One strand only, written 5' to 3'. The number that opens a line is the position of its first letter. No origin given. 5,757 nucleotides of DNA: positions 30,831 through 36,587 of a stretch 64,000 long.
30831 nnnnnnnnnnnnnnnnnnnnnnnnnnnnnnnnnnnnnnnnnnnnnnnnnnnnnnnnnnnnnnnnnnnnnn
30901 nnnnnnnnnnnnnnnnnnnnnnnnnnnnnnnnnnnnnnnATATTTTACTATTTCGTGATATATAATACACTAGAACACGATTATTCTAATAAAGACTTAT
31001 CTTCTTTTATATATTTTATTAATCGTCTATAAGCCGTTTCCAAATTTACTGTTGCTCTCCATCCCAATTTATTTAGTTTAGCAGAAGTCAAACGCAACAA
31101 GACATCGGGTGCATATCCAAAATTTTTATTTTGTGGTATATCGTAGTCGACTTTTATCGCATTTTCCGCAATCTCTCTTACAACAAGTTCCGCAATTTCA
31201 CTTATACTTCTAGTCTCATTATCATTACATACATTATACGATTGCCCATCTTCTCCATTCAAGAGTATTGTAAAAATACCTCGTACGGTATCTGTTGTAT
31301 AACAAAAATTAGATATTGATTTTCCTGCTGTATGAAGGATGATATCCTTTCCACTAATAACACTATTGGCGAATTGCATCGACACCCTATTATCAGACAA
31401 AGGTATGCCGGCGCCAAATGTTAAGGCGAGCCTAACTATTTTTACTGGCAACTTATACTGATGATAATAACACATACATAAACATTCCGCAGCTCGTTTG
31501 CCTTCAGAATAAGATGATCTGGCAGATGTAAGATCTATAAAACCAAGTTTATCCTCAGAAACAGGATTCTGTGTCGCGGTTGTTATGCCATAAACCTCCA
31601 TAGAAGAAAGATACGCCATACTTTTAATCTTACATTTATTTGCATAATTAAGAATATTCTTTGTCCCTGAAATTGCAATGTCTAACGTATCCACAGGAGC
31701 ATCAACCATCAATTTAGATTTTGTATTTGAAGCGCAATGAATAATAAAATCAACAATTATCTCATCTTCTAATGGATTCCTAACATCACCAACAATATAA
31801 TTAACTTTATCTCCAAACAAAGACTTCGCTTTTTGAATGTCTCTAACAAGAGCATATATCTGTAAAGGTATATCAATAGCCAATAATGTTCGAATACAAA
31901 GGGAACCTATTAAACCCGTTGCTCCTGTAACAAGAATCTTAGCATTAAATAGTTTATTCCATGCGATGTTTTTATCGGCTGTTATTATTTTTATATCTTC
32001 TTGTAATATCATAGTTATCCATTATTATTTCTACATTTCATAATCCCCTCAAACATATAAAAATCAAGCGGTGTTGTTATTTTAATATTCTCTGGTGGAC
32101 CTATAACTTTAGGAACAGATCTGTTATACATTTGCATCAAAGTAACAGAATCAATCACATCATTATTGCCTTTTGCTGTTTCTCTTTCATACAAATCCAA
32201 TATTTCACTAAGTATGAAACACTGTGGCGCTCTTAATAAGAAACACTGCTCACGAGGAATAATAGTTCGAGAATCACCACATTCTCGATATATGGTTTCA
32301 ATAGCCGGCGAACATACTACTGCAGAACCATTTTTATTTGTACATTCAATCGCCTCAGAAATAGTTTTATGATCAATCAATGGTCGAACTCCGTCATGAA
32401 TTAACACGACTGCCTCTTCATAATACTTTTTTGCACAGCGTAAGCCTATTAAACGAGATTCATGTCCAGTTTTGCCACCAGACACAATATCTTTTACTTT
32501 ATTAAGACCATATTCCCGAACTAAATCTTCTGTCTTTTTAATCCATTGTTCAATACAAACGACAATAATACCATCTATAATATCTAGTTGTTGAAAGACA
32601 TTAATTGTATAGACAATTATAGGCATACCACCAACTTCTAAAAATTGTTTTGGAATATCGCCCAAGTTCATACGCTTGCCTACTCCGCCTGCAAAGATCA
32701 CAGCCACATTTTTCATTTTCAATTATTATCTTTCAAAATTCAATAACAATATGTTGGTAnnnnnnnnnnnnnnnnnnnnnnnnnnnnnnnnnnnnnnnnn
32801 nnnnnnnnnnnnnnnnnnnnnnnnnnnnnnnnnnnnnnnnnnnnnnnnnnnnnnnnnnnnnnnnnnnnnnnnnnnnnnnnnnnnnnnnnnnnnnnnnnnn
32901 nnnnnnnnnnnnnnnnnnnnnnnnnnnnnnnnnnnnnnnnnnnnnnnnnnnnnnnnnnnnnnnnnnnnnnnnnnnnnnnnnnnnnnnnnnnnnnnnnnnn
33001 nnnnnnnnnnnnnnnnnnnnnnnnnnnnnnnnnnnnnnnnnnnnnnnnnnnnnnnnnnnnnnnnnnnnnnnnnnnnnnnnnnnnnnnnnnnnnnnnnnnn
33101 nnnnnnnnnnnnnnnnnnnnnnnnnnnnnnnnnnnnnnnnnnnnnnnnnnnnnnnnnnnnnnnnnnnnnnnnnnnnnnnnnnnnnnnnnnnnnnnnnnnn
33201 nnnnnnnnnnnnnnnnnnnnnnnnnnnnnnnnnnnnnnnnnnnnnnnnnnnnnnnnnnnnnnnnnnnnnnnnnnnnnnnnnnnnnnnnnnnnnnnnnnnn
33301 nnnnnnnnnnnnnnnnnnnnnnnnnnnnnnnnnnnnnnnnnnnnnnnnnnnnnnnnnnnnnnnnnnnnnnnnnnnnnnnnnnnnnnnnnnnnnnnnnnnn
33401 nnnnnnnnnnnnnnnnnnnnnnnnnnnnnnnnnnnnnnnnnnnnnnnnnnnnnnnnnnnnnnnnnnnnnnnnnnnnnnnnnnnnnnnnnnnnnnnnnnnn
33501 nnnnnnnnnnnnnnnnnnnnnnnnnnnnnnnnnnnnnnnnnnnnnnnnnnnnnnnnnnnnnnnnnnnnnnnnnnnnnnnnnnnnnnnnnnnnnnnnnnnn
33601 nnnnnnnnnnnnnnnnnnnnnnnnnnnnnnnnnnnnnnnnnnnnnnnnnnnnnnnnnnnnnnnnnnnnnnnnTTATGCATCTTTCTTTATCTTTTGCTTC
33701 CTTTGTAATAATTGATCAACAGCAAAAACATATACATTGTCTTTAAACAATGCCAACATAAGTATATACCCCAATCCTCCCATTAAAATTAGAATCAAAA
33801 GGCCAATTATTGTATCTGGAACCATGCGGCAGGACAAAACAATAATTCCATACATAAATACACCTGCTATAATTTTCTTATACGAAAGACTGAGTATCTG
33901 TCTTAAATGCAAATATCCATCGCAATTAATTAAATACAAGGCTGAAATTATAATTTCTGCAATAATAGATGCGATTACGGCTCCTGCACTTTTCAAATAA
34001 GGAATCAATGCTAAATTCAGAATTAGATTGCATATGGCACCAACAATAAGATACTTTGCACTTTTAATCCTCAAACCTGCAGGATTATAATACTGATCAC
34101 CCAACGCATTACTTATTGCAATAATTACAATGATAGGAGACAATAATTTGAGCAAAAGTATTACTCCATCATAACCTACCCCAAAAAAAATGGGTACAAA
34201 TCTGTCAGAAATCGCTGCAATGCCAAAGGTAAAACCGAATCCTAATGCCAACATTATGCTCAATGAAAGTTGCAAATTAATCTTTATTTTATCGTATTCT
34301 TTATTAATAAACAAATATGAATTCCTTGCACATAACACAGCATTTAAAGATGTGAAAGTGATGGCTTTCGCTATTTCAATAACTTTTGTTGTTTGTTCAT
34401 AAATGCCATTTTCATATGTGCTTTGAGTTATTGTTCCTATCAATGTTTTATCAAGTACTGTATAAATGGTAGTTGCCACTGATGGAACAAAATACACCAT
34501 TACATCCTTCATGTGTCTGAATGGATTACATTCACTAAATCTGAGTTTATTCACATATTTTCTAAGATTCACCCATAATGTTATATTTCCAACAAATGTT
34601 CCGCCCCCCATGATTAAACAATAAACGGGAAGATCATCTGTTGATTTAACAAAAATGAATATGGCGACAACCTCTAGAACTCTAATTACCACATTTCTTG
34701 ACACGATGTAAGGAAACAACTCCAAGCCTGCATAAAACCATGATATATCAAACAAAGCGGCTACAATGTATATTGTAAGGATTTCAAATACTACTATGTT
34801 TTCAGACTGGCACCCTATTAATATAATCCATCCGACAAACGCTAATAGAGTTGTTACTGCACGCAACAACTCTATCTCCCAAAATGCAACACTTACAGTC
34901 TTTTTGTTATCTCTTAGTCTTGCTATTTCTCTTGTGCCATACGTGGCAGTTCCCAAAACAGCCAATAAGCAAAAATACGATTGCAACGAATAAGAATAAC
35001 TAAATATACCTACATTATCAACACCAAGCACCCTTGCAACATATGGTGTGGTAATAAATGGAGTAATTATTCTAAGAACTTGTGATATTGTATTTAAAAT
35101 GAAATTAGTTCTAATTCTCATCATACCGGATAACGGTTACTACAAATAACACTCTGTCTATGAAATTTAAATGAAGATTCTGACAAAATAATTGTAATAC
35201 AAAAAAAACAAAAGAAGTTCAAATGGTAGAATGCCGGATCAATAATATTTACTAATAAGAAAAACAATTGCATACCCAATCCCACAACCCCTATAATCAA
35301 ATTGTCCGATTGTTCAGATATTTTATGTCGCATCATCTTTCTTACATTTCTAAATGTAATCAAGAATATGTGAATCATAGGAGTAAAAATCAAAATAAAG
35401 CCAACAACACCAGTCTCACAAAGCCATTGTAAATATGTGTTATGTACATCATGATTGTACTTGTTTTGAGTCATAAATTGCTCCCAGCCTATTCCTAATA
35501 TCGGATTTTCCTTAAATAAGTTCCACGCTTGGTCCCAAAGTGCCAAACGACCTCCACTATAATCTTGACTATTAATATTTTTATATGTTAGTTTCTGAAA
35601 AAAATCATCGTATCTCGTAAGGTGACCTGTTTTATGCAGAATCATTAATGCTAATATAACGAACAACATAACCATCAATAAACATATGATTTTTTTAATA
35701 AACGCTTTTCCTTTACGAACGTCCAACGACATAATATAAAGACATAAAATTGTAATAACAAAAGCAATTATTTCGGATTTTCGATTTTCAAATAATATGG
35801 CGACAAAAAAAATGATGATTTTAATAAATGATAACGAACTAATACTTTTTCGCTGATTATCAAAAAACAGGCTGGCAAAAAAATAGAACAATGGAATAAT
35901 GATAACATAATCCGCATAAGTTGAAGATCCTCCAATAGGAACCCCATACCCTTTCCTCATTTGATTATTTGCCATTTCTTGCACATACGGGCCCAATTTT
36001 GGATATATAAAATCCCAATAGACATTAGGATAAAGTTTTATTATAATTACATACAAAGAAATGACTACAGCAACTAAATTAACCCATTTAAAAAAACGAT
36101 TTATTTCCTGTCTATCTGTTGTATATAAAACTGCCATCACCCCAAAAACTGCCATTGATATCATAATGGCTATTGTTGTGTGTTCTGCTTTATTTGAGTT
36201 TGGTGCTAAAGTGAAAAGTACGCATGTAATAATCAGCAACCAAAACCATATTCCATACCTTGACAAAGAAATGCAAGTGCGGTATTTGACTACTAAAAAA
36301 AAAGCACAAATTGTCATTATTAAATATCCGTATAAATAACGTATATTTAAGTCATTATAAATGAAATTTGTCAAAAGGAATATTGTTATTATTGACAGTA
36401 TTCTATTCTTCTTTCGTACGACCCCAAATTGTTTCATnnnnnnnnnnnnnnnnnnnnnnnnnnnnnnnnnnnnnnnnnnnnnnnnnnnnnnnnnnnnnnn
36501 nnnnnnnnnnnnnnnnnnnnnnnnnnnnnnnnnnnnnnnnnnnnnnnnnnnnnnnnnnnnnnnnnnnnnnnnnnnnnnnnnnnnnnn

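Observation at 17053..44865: UpxY-led 26-gene surface-polymer operon with three LicD transferases and no recognisable Leloir glycosyltransferase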

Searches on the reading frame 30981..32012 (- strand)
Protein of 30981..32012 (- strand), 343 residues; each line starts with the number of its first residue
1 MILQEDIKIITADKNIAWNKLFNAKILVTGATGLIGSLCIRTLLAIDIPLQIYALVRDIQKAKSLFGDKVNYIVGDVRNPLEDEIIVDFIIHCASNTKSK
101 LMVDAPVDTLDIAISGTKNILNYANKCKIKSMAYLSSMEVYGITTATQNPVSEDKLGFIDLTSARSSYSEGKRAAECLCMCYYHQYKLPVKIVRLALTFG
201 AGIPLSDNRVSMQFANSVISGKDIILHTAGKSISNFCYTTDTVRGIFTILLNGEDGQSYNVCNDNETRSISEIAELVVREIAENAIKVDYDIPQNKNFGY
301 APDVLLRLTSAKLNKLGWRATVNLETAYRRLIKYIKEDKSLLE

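Call 4: search_protein_families(library=pfam, proteins=[window:30981-32012:-], max_evalue=0.01)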
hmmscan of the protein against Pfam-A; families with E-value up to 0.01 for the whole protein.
window:30981-32012:- (343 aa): 8 families
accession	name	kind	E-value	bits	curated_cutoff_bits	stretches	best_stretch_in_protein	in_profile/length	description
PF01370.27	Epimerase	-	7.8e-34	117.6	20.9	1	26-262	1-240/240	NAD dependent epimerase/dehydratase family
PF16363.11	GDP_Man_Dehyd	-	1.3e-21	77.9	27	1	27-329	1-330/332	GDP-mannose 4,6 dehydratase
PF07993.18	NAD_binding_4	-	8.2e-15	55.1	20.1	1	28-200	1-209/258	Male sterility protein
PF01073.25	3Beta_HSD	-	3e-13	49.9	22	1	27-181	1-159/280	3-beta hydroxysteroid dehydrogenase/isomerase family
PF02719.21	Polysacc_synt_2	-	1.4e-07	31.5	20.2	1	26-137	1-128/293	Polysaccharide biosynthesis protein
PF13460.12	NAD_binding_10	-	5.6e-07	30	27.2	1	30-143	1-104/184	NAD(P)H-binding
PF05368.20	NmrA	-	0.00014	22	27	1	24-83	3-60/298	NmrA-like family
PF04321.23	RmlD_sub_bind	-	0.0013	18.3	27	1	25-180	2-137/287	RmlD substrate binding domain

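Call 8: search_protein_families(library=ncbifam, proteins=[window:30981-32012:-], max_evalue=0.01)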
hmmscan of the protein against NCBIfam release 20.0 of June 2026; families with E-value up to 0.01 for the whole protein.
window:30981-32012:- (343 aa): 29 families (the best 25 are shown)
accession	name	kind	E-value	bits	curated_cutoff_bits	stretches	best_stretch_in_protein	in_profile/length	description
TIGR01181.1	dTDP_gluc_dehyt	equivalog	6.1e-27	94.6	365.1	1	25-339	1-315/321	dTDP-glucose 4,6-dehydratase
TIGR04180.1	EDH_00030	hypoth_equivalog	9e-23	80.8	475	1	26-291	1-265/297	NAD-dependent 4,6-dehydratase LegB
NF008872.0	PRK11908.1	equivalog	1.5e-14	53.8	294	1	24-338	2-338/349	bifunctional UDP-4-keto-pentose/UDP-xylose synthase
NF007582.0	PRK10217.1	equivalog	1.3e-12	47.5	698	1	25-283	3-272/355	dTDP-glucose 4,6-dehydratase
TIGR03466.1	HpnA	hypoth_equivalog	2e-12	46.7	367.65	1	25-194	2-166/327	hopanoid-associated sugar epimerase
NF007490.0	PRK10084.1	subfamily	3.7e-12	45.9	649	1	25-333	2-332/361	dTDP-glucose 4,6-dehydratase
TIGR01179.1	galE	equivalog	1.8e-11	43.4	262.3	1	25-201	1-179/332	UDP-glucose 4-epimerase GalE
TIGR02622.1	CDP_4_6_dhtase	equivalog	2.4e-11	43.4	278.45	1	23-336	4-331/352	CDP-glucose 4,6-dehydratase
TIGR01746.1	Thioester-redct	subfamily_domain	7.9e-11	41.8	213.35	2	106-224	104-222/371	thioester reductase domain-containing protein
NF047922.1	GDPFucSynFcl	equivalog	1.9e-10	40.7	500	1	24-330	3-296/308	GDP-L-fucose synthase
NF005998.1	PRK08125.1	equivalog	7.9e-08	31.1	777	1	22-289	314-593/649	bifunctional UDP-4-amino-4-deoxy-L-arabinose formyltransferase/UDP-glucuronic acid oxidase ArnA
TIGR03589.1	PseB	equivalog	9.7e-08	31.3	407.75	1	23-137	4-125/324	UDP-N-acetylglucosamine 4,6-dehydratase (inverting)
TIGR04130.1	FnlA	equivalog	1.2e-07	31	730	1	22-144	2-132/337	UDP-N-acetylglucosamine 4,6-dehydratase/5-epimerase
NF005539.0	PRK07201.1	equivalog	2.7e-07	29.7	549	1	26-145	3-132/657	SDR family oxidoreductase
TIGR02197.1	heptose_epim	equivalog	1e-06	28.1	274.6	1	26-297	1-276/316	ADP-glyceromanno-heptose 6-epimerase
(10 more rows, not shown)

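Call 70: search_solved_structures(query=window:30981-32012:-, max_evalue=1e-10)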
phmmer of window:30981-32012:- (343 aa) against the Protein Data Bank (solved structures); distinct sequences matched with E-value up to 1e-10: 17.
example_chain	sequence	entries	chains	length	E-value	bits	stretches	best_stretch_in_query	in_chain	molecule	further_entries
8v4g_A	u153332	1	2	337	3.8e-45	157.7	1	2-337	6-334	Putative nucleotide sugar dehydratase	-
8v4h_A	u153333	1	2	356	4.7e-45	157.4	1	2-337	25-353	Putative nucleotide sugar dehydratase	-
2b69_A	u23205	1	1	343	6.5e-26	94.5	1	24-338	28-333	UDP-glucuronate decarboxylase 1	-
4gll_A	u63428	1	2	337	6.8e-26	94.5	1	25-338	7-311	UDP-glucuronic acid decarboxylase 1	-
4m55_A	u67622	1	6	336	3.5e-25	92.1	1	25-338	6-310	UDP-glucuronic acid decarboxylase 1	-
4lk3_A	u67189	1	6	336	4.8e-25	91.7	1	25-338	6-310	UDP-glucuronic acid decarboxylase 1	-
8rdg_A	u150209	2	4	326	1.1e-18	70.7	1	25-339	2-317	SDR family NAD(P)-dependent oxidoreductase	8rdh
8rdi_A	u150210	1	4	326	3.6e-18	69.1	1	25-339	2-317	SDR family NAD(P)-dependent oxidoreductase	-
6bi4_A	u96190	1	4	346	6.5e-17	65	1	25-291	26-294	dTDP-glucose 4,6-dehydratase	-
6vlo_A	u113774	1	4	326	5.9e-15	58.5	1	25-320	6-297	Putative dTDP-D-glucose 4,6-dehydratase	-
8vr2_A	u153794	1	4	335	2.2e-14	56.6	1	21-330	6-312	NAD-dependent epimerase/dehydratase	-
1kep_A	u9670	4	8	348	7.3e-13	51.6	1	25-318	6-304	dTDP-D-glucose 4,6-dehydratase | DTDP-GLUCOSE 4,6-DEHYDRATASE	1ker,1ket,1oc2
1r66_A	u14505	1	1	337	2.4e-12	49.9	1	25-339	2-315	TDP-glucose-4,6-dehydratase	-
1r6d_A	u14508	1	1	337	4.6e-12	49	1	25-339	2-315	TDP-glucose-4,6-dehydratase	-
2hun_A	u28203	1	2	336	1e-11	47.8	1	23-293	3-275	336aa long hypothetical dTDP-glucose 4,6-dehydratase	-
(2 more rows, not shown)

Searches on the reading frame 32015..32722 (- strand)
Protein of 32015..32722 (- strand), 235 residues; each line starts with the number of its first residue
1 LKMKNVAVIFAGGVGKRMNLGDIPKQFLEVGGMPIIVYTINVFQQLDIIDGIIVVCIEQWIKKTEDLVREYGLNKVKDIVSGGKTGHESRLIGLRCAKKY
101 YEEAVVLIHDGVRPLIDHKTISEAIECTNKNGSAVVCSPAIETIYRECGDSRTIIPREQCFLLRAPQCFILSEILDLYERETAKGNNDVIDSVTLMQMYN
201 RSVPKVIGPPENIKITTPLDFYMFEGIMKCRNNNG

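Call 4: search_protein_families(library=pfam, proteins=[window:32015-32722:-], max_evalue=0.01)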
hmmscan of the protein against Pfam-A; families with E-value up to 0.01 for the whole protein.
window:32015-32722:- (235 aa): 3 families
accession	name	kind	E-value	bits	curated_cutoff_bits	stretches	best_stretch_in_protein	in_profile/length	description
PF01128.25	IspD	-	8.2e-34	117.7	27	1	6-229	2-220/221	2-C-methyl-D-erythritol 4-phosphate cytidylyltransferase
PF12804.13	NTP_transf_3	-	8.8e-12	45.9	27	1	7-138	1-121/160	MobA-like NTP transferase domain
PF02348.25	CTP_transf_3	-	0.0005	20.4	22.6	1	25-135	16-121/217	Cytidylyltransferase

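Call 8: search_protein_families(library=ncbifam, proteins=[window:32015-32722:-], max_evalue=0.01)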
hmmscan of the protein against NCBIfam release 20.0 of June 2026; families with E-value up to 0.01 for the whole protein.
window:32015-32722:- (235 aa): 27 families (the best 25 are shown)
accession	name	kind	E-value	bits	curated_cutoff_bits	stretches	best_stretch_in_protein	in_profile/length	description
NF001186.0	PRK00155.2-3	equivalog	1.2e-47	162.2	253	1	2-228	2-222/224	2-C-methyl-D-erythritol 4-phosphate cytidylyltransferase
NF001183.0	PRK00155.1-3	subfamily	3.5e-42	144.3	166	1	6-231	3-234/237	D-ribitol-5-phosphate cytidylyltransferase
TIGR00453.1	ispD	equivalog_domain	3e-41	141.3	181.3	1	6-227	1-218/219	2-C-methyl-D-erythritol 4-phosphate cytidylyltransferase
NF009924.0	PRK13385.1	subfamily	1.9e-34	119.3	342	1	7-230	4-225/230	2-C-methyl-D-erythritol 4-phosphate cytidylyltransferase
NF006899.0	PRK09382.1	equivalog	2.1e-32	112.7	417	1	3-229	5-221/387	bifunctional 2-C-methyl-D-erythritol 4-phosphate cytidylyltransferase/2-C-methyl-D-erythritol 2,4-cyclodiphosphate synthase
TIGR01173.1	glmU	equivalog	6.9e-08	31.7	366.85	1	7-135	3-124/452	bifunctional UDP-N-acetylglucosamine diphosphorylase/glucosamine-1-phosphate N-acetyltransferase GlmU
TIGR00454.1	TIGR00454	hypoth_equivalog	7.6e-08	32.4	174.7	1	7-130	3-119/183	TIGR00454 family protein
NF041135.1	IPPtranDIPPsyn_Thcocales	equivalog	1.8e-07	30.6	580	1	7-108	3-98/419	bifunctional L-myo-inositol-1-phosphate cytidylyltransferase/CDP-L-myo-inositol myo-inositolphosphotransferase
NF001457.0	PRK00317.1-3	equivalog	1.6e-06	27.7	164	1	7-135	4-120/200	molybdenum cofactor guanylyltransferase MobA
NF010933.0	PRK14353.1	equivalog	1.8e-06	26.9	505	1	2-136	3-132/453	bifunctional UDP-N-acetylglucosamine diphosphorylase/glucosamine-1-phosphate N-acetyltransferase GlmU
NF045495.1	AdoCbiPCobY_Meth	equivalog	6.2e-06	25.8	250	1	7-126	3-117/195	adenosylcobinamide-phosphate guanylyltransferase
NF010932.0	PRK14352.1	equivalog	7.3e-06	24.9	611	1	4-136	6-134/488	bifunctional UDP-N-acetylglucosamine diphosphorylase/glucosamine-1-phosphate N-acetyltransferase GlmU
TIGR03310.1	matur_MocA_YgfJ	equivalog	9.3e-06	25.7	186.45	1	7-138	2-125/188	molybdenum cofactor cytidylyltransferase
NF010934.1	PRK14354.1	equivalog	1.1e-05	24.2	450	1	7-135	2-122/447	bifunctional UDP-N-acetylglucosamine diphosphorylase/glucosamine-1-phosphate N-acetyltransferase GlmU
NF010935.0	PRK14355.1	equivalog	2.5e-05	23.1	718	1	5-136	4-129/459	bifunctional UDP-N-acetylglucosamine diphosphorylase/glucosamine-1-phosphate N-acetyltransferase GlmU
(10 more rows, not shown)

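Call 71: search_solved_structures(query=window:32015-32722:-, max_evalue=1e-10)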
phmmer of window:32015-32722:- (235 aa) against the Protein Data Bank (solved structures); distinct sequences matched with E-value up to 1e-10: 20.
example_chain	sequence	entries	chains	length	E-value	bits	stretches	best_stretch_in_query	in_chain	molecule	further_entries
4jis_A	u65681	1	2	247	1.1e-29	107.3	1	7-230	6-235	ribitol-5-phosphate cytidylyltransferase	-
5ddt_A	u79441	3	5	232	2.3e-29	106.2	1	7-234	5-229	2-C-methyl-D-erythritol 4-phosphate cytidylyltransferase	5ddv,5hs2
3f1c_A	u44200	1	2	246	1.4e-27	100.3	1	7-231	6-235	Putative 2-C-methyl-D-erythritol 4-phosphate cytidylyltransferase 2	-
6xhp_A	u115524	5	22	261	2.7e-25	92.8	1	7-228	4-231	Ribitol-5-phosphate cytidylyltransferase 1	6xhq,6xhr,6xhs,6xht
2vsh_A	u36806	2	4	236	1.9e-23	86.8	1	7-225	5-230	2-C-METHYL-D-ERYTHRITOL 4-PHOSPHATE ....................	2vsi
1vpa_A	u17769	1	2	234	1.3e-22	84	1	4-218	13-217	2-C-methyl-D-erythritol 4-phosphate cytidylyltransferase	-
5mrq_A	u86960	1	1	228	2.7e-18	70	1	4-228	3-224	2-C-methyl-D-erythritol 4-phosphate cytidylyltransferase, chloroplastic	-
2yc3_A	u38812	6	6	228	3.7e-18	69.5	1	4-228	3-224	2-C-METHYL-D-ERYTHRITOL 4-PHOSPHATE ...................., CHLOROPLASTIC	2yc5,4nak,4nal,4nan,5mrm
2ycm_A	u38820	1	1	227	4.5e-18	69.2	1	5-228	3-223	2-C-METHYL-D-ERYTHRITOL 4-PHOSPHATE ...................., CHLOROPLASTIC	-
1w77_A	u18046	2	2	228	5.1e-18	69.1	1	4-228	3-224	2C-METHYL-D-ERYTHRITOL 4-PHOSPHATE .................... | 2-C-methyl-D-erythritol 4-phosphate cytidylyltransferase, chloroplastic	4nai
5mrn_A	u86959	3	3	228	1.1e-17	68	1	4-228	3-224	2-C-methyl-D-erythritol 4-phosphate cytidylyltransferase, chloroplastic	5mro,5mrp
4cvh_A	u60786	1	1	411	1.8e-16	64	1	6-231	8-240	ISOPRENOID SYNTHASE DOMAIN-CONTAINING PROTEIN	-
2xwl_A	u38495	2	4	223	6.5e-16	62.1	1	3-229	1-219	2-C-METHYL-D-ERYTHRITOL 4-PHOSPHATE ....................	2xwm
4kt7_A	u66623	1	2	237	1.5e-15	60.9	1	7-224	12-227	2-C-methyl-D-erythritol 4-phosphate cytidylyltransferase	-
2px7_A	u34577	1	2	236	1.2e-13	54.8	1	8-228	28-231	2-C-methyl-D-erythritol 4-phosphate cytidylyltransferase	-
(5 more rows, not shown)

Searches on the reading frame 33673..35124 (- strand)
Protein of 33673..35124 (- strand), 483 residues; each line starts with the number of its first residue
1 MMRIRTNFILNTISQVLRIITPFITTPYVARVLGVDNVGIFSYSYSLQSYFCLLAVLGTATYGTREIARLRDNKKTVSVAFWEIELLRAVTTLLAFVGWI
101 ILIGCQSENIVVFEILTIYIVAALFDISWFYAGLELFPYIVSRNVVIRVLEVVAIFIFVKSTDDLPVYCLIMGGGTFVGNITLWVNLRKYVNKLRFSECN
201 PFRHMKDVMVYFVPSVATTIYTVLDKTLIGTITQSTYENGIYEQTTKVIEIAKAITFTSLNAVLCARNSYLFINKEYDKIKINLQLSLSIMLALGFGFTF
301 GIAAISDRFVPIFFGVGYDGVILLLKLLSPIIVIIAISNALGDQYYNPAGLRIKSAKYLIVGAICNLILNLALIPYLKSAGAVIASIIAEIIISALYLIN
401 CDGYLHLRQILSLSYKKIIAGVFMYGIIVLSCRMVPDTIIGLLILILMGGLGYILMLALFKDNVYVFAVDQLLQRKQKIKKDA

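Call 4: search_protein_families(library=pfam, proteins=[window:33673-35124:-], max_evalue=0.01)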
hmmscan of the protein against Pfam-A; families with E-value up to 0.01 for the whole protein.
window:33673-35124:- (483 aa): 1 family
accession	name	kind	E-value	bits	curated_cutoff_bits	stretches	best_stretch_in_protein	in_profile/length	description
PF01943.22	Polysacc_synt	-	2e-20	73.8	28.2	1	6-264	3-266/274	Polysaccharide biosynthesis protein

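Call 8: search_protein_families(library=ncbifam, proteins=[window:33673-35124:-], max_evalue=0.01)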
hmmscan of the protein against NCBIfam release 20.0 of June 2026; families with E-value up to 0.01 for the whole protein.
window:33673-35124:- (483 aa): 0 families

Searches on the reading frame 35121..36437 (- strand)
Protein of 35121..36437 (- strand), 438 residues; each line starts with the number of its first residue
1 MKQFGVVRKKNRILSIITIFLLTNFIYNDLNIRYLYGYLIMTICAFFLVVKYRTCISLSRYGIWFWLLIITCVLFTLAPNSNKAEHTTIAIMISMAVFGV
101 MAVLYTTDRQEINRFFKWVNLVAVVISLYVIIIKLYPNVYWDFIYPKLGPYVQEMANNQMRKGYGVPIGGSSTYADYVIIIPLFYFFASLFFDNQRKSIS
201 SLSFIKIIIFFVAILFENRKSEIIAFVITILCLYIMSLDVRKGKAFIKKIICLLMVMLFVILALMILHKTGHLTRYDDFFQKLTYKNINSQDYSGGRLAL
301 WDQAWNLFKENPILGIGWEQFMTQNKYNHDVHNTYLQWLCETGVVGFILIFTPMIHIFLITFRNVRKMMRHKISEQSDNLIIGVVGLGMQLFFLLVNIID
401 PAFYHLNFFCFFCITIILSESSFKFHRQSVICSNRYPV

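Call 4: search_protein_families(library=pfam, proteins=[window:35121-36437:-], max_evalue=0.01)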
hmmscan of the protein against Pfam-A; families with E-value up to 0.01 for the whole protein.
window:35121-36437:- (438 aa): 1 family
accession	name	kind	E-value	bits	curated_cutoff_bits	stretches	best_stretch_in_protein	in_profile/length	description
PF04932.20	Wzy_C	-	1.4e-20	74.1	31.7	1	208-351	4-149/149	O-Antigen ligase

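Call 8: search_protein_families(library=ncbifam, proteins=[window:35121-36437:-], max_evalue=0.01)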
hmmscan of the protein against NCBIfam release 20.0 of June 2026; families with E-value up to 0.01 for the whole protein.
window:35121-36437:- (438 aa): 2 families
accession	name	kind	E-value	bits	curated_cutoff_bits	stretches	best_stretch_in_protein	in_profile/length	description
TIGR03097.1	PEP_O_lig_1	hypoth_equivalog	1.8e-13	50.1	188.1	1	178-418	175-399/408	putative O-glycosylation ligase, exosortase A system-associated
NF051875.1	glycan_WsfD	subfamily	0.00035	19.5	80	1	172-276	147-251/452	glycan biosynthesis hexose transferase WsfD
